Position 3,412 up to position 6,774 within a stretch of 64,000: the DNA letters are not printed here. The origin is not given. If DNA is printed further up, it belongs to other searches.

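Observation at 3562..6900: Stand-alone MmeI-like Type IIG restriction-modification gene flanked by a transposase stump and a dense REP cluster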

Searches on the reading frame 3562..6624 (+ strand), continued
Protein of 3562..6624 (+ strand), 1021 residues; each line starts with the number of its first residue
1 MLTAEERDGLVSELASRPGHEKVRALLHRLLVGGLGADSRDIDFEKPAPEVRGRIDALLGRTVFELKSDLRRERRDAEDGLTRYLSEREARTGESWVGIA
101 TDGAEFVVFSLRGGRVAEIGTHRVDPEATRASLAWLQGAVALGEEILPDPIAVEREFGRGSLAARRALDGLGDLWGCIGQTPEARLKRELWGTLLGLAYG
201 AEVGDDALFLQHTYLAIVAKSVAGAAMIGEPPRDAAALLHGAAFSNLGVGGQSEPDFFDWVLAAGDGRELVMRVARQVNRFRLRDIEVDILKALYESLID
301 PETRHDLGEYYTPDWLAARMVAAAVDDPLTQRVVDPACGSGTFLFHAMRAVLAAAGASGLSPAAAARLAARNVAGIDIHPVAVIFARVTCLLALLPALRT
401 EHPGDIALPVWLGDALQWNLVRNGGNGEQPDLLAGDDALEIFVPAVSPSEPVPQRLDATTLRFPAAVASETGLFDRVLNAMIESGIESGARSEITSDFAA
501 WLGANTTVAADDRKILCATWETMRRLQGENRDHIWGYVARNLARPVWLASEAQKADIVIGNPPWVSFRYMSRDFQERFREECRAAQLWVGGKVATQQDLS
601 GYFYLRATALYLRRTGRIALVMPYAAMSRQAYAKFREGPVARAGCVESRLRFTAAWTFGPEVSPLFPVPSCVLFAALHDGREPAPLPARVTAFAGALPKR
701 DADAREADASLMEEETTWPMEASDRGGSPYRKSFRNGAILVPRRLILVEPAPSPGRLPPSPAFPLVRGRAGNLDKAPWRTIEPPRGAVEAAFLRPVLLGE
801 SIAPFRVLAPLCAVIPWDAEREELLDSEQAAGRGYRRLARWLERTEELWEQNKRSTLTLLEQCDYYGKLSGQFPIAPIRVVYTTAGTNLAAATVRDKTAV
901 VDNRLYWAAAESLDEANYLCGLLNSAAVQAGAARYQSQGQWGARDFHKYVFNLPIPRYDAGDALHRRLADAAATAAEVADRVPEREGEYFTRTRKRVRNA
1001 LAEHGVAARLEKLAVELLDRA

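Call 31: search_solved_structures(query=A2, max_evalue=1, show_alignments=3)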
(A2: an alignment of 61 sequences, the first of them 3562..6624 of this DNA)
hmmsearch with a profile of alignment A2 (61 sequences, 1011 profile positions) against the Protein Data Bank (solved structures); distinct sequences matched with E-value up to 1: 28.
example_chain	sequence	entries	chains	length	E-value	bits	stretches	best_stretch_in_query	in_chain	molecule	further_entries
7lni_A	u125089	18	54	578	7.4e-11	43.8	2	301-359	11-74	Site-specific DNA-methyltransferase (adenine-specific)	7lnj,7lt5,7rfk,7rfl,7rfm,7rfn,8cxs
8cxz_A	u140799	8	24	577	8.7e-11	43.5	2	301-359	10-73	Site-specific DNA-methyltransferase (adenine-specific)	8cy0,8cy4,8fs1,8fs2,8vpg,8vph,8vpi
2okc_A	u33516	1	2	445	3.7e-10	41.4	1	289-407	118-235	Type I restriction enzyme StySJI M protein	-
7vru_A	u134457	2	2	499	5.8e-10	40.8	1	270-367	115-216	Site-specific DNA-methyltransferase (adenine-specific)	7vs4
7lo5_A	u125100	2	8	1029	1.3e-08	36.3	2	544-637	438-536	Site-specific DNA-methyltransferase (adenine-specific)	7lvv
8w0p_A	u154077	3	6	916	2.8e-08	35.2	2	299-381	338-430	RM.BsaXI | site-specific DNA-methyltransferase (adenine-specific)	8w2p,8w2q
3ufb_A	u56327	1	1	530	3.3e-08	35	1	298-367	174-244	Type I restriction-modification system methyltransferase subunit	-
8c45_A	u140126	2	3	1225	9.8e-08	33.4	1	337-670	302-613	site-specific DNA-methyltransferase (adenine-specific)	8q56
9ewz_C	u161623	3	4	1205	2.8e-06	28.6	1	337-402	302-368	Adenine-specific methyltransferase BrxX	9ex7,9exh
8zek_A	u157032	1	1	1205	4.4e-06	27.9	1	337-402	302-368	site-specific DNA-methyltransferase (adenine-specific)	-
7qw5_A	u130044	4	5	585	7.1e-06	27.3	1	316-364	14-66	Modification methylase BseCI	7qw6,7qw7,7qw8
5hr4_C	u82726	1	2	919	8.1e-05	23.7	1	286-362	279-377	MmeI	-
3lkd_A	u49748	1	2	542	0.00012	23.2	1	278-361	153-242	Type I restriction-modification system methyltransferase subunit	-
7bst_D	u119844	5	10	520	0.00025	22.1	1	293-376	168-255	Type I restriction enzyme EcoR124II M protein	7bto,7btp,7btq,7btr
3khk_A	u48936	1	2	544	0.00048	21.2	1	299-376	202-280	Type I restriction-modification system methylation subunit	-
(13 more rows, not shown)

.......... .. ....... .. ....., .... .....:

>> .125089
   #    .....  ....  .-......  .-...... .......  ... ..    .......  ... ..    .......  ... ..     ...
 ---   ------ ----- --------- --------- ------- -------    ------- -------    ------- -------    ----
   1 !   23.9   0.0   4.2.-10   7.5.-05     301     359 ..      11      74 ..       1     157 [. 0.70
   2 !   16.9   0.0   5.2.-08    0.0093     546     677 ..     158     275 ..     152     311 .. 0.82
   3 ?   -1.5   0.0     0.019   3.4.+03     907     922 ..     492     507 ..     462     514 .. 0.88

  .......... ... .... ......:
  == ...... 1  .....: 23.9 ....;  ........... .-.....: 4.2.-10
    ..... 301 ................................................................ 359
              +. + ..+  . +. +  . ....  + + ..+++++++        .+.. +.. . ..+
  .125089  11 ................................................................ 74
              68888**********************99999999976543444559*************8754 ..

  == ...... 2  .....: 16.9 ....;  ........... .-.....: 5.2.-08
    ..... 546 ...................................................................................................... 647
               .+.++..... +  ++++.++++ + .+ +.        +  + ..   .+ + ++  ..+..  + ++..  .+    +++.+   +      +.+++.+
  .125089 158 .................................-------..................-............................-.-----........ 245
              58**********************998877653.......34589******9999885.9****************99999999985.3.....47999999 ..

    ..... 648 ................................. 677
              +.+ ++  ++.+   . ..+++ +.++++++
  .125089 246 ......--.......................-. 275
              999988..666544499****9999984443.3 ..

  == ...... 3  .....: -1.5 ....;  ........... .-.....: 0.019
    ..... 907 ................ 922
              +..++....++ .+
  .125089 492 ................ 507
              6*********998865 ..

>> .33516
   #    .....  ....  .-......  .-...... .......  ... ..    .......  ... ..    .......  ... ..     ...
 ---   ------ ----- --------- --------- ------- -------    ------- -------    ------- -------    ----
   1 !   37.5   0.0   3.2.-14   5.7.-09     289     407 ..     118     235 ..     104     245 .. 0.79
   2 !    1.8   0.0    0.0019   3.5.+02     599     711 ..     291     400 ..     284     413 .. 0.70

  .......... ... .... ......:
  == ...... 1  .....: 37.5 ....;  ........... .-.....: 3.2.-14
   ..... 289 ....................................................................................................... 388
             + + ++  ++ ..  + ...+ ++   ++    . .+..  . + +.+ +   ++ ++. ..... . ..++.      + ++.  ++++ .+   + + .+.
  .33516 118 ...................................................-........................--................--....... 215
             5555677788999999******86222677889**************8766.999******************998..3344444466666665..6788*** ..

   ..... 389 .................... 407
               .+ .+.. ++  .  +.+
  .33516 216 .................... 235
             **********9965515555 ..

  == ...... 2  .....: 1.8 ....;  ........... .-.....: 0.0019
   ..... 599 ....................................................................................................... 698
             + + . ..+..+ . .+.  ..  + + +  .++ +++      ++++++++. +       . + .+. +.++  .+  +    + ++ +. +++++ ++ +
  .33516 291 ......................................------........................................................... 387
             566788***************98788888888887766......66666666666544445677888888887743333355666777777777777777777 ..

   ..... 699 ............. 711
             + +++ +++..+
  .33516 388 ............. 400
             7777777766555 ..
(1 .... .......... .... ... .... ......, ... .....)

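Call 36: predict_structure(alignment_id=A1)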
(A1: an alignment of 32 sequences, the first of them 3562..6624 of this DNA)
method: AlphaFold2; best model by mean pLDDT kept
length: 1021 residues; sequences in the alignment: 32
mean_pLDDT: 59.0   pTM: 0.34
mean pLDDT of the five models: 59.0, 54.3, 53.0, 46.0, 45.6
residues with pLDDT >= 90: 23; 70-90: 283; 50-70: 385; < 50: 330
segments of 3 or more residues with pLDDT < 50: 1-18, 33-36, 52-60, 141-162, 193-204, 247-254, 281-316, 378-381, 412-436, 449-453, 486-493, 536-553, 560-571, 581-614, 641-645, 665-668, 698-704, 728-786, 797-800, 810-813, 865-875, 886-889, 938-943
pLDDT, mean of each block of 10 residues (from residue 1): 43 47 61 52 58 39 74 82 79 73 80 79 67 59 34 32 64 77 62 41 56 64 60 77 53 57 78 70 37 29 28 47 70 61 74 86 86 65 58 66 64 36 30 43 55 62 64 64 52 63 76 82 73 49 33 49 41 50 38 32 45 51 57 58 51 72 53 66 69 62 53 75 54 33 31 29 32 38 49 50 62 55 71 74 68 56 46 55 55 62 59 85 80 56 52 70 92 90 69 77 90 85 51
secondary structure, 60 per line:
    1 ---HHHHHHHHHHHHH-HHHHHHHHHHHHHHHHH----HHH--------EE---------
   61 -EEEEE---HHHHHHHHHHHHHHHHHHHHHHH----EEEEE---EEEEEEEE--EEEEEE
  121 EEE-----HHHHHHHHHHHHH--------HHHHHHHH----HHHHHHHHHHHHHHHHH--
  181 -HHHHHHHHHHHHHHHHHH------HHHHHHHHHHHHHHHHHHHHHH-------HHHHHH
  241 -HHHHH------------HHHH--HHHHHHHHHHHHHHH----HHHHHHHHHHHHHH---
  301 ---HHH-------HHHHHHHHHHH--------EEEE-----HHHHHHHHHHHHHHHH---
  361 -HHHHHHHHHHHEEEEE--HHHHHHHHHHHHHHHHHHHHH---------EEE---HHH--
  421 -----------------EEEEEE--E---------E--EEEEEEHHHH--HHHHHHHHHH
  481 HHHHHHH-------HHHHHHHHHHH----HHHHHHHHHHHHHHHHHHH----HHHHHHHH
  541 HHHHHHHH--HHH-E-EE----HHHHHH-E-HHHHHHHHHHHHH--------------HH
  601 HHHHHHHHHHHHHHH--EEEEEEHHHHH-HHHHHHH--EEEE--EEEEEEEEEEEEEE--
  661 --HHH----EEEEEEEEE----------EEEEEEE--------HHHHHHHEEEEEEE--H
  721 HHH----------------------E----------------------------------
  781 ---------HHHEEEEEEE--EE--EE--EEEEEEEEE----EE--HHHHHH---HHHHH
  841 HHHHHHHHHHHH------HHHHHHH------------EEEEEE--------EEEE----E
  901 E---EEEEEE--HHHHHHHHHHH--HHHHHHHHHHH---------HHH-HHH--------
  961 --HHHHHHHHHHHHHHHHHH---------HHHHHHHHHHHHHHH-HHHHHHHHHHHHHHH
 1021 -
elements in order (helices of 4 or more, strands of 3 or more residues): H4-16 H18-34 E62-66 H70-92 E97-101 E105-112 E115-123 H129-141 H150-157 H162-178 H182-199 H206-227 H235-240 H242-246 H259-262 H265-279 H284-297 H314-324 E333-336 H342-357 H362-372 E373-377 H380-400 E410-412 E438-443 E459-464 H465-468 H471-487 H495-505 H510-528 H533-548 H563-568 H572-584 H599-615 E618-623 H624-628 H630-636 E639-642 E645-658 E670-678 E689-695 H704-710 E711-717 H720-723 E793-799 E810-818 H827-832 H836-852 H859-865 E878-883 E892-895 E905-910 H913-923 H926-936 H963-980 H990-1004 H1006-1020

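Call 38: search_protein_families(library=pfam, proteins=[P0128, P0144, P0163, P0186, P0210, P0236, P0240, P0253, P0261], max_evalue=0.01)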
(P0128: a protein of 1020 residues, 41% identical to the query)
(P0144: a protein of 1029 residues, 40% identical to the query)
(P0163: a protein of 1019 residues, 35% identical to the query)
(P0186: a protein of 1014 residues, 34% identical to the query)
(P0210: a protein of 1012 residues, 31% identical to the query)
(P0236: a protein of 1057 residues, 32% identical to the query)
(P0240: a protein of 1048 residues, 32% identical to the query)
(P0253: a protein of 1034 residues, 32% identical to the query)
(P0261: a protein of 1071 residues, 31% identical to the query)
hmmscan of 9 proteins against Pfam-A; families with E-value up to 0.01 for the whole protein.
P0128 (1020 aa): 5 families
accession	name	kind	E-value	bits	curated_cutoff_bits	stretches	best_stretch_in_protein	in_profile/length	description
PF07669.17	Eco57I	-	1.3e-15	58.4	25.3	1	372-632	2-163/171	Eco57I restriction-modification methylase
PF02384.22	N6_Mtase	-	6.8e-14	52.3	20.4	1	288-390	3-97/311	N-6 DNA Methylase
PF20473.4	MmeI_Mtase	-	9.9e-11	41.7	27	2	322-395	12-87/259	MmeI, DNA-methyltransferase domain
PF13847.12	Methyltransf_31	-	0.0012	19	27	1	331-388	5-46/145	Methyltransferase domain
PF01170.24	UPF0020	-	0.0026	17.9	22.3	0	330-383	29-89/197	RMKL-like, methyltransferase domain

P0144 (1029 aa): 5 families
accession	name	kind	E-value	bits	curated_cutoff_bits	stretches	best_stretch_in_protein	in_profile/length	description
PF02384.22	N6_Mtase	-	6.6e-14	52.4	20.4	1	299-403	3-99/311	N-6 DNA Methylase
PF07669.17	Eco57I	-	8.9e-05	23.1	25.3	1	384-637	3-147/171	Eco57I restriction-modification methylase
PF20473.4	MmeI_Mtase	-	0.00016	21.4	27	1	341-404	20-85/259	MmeI, DNA-methyltransferase domain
PF20464.3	MmeI_N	-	0.0014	19.4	27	1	21-129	22-139/181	MmeI, N-terminal domain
PF01170.24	UPF0020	-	0.0085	16.2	22.3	0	339-398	27-93/197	RMKL-like, methyltransferase domain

P0163 (1019 aa): 5 families
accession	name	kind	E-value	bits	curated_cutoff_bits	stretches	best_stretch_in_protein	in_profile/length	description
PF02384.22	N6_Mtase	-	3.5e-13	50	20.4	1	300-405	2-99/311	N-6 DNA Methylase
PF07669.17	Eco57I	-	4.3e-08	33.9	25.3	1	384-633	1-147/171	Eco57I restriction-modification methylase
PF01170.24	UPF0020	-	0.00044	20.4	22.3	0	344-400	30-93/197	RMKL-like, methyltransferase domain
PF12950.13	TaqI_C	-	0.0036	18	26.5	1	865-923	38-91/118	TaqI-like C-terminal specificity domain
PF20473.4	MmeI_Mtase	-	0.0055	16.3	27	0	344-404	21-83/259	MmeI, DNA-methyltransferase domain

P0186 (1014 aa): 5 families
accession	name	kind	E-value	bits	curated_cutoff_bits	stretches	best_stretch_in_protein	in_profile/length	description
PF02384.22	N6_Mtase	-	4.1e-13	49.8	20.4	1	296-401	3-99/311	N-6 DNA Methylase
PF07669.17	Eco57I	-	3.2e-08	34.3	25.3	1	380-636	1-147/171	Eco57I restriction-modification methylase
PF20473.4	MmeI_Mtase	-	2.6e-05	24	27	1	339-402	20-85/259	MmeI, DNA-methyltransferase domain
PF01170.24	UPF0020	-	0.0001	22.5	22.3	0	333-357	23-47/197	RMKL-like, methyltransferase domain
PF13847.12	Methyltransf_31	-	0.0053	16.9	27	0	338-397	3-46/145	Methyltransferase domain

P0210 (1012 aa): 4 families
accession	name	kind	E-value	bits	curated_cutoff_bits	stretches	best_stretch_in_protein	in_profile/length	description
PF07669.17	Eco57I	-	7.8e-12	46.1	25.3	1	385-645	2-148/171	Eco57I restriction-modification methylase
PF02384.22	N6_Mtase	-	4e-10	39.9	20.4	1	301-375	3-72/311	N-6 DNA Methylase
PF20473.4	MmeI_Mtase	-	7.7e-06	25.7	27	0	565-635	138-203/259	MmeI, DNA-methyltransferase domain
PF01170.24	UPF0020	-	0.0057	16.8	22.3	0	343-359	29-45/197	RMKL-like, methyltransferase domain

P0236 (1057 aa): 4 families
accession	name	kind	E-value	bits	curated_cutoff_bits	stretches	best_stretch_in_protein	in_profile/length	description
PF07669.17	Eco57I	-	1.6e-10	41.8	25.3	1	394-645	3-151/171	Eco57I restriction-modification methylase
PF02384.22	N6_Mtase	-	1.7e-10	41.2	20.4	1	303-414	3-100/311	N-6 DNA Methylase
PF20473.4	MmeI_Mtase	-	4.4e-07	29.8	27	0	357-415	22-86/259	MmeI, DNA-methyltransferase domain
PF01170.24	UPF0020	-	0.0037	17.4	22.3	0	357-373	31-47/197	RMKL-like, methyltransferase domain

P0240 (1048 aa): 4 families
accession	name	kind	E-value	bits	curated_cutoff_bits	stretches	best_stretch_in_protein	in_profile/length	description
PF07669.17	Eco57I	-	1.6e-13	51.6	25.3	1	398-672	3-166/171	Eco57I restriction-modification methylase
PF02384.22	N6_Mtase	-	4.6e-13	49.6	20.4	2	315-417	3-99/311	N-6 DNA Methylase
PF20473.4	MmeI_Mtase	-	0.00045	19.9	27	0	358-376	21-39/259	MmeI, DNA-methyltransferase domain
PF01170.24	UPF0020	-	0.0061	16.7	22.3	0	355-372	27-44/197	RMKL-like, methyltransferase domain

P0253 (1034 aa): 4 families
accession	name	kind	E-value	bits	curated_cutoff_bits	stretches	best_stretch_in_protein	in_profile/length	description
PF02384.22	N6_Mtase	-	3.8e-14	53.2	20.4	1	302-401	4-100/311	N-6 DNA Methylase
PF07669.17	Eco57I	-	4.9e-10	40.2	25.3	1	380-632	2-156/171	Eco57I restriction-modification methylase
PF20473.4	MmeI_Mtase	-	1.1e-07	31.8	27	1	343-399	21-83/259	MmeI, DNA-methyltransferase domain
PF01170.24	UPF0020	-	0.00013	22.2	22.3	1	329-397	16-95/197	RMKL-like, methyltransferase domain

P0261 (1071 aa): 4 families
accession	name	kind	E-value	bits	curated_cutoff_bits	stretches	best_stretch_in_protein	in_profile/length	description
PF02384.22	N6_Mtase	-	1.7e-12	47.7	20.4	1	316-419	4-99/311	N-6 DNA Methylase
PF07669.17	Eco57I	-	4.7e-10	40.3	25.3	1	401-656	4-148/171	Eco57I restriction-modification methylase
PF20473.4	MmeI_Mtase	-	0.0002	21.1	27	0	351-415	14-80/259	MmeI, DNA-methyltransferase domain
PF01170.24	UPF0020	-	0.00094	19.4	22.3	0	354-378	26-51/197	RMKL-like, methyltransferase domain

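Call 40: find_encoding_contigs(protein=P0004, flank=10000, max_places=2)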
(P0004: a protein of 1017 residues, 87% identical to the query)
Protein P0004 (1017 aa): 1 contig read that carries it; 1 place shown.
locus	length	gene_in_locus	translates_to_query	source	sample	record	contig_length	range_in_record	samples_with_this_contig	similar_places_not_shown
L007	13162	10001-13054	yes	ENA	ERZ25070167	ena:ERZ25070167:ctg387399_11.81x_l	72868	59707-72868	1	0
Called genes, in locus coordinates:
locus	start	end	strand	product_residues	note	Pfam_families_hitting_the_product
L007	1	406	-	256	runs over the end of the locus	PF01746:tRNA_m1G_MT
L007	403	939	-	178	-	PF01782:RimM, PF24986:PRC_RimM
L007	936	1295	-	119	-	PF00886:Ribosomal_S16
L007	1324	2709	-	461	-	PF02881:SRP54_N, PF00448:SRP54, PF02978:SRP_SPB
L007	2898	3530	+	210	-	PF02798:GST_N, PF13417:GST_N_3, PF13409:GST_N_2, PF00043:GST_C, PF13410:GST_C_2 (weak)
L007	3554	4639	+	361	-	PF00676:E1_dh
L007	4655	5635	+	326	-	PF02779:Transket_pyr, PF02780:Transketolase_C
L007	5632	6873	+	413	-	PF00364:Biotin_lipoyl, PF02817:E3_binding, PF00198:2-oxoacid_dh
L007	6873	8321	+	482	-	PF01134:GIDA (faint), PF07992:Pyr_redox_2, PF12831:FAD_oxidored (weak), PF00070:Pyr_redox, PF02852:Pyr_redox_dim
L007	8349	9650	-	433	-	PF01053:Cys_Met_Meta_PP, PF01041:DegT_DnrJ_EryC1 (weak)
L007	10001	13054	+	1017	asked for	PF02384:N6_Mtase, PF20473:MmeI_Mtase (faint), PF07669:Eco57I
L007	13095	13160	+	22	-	?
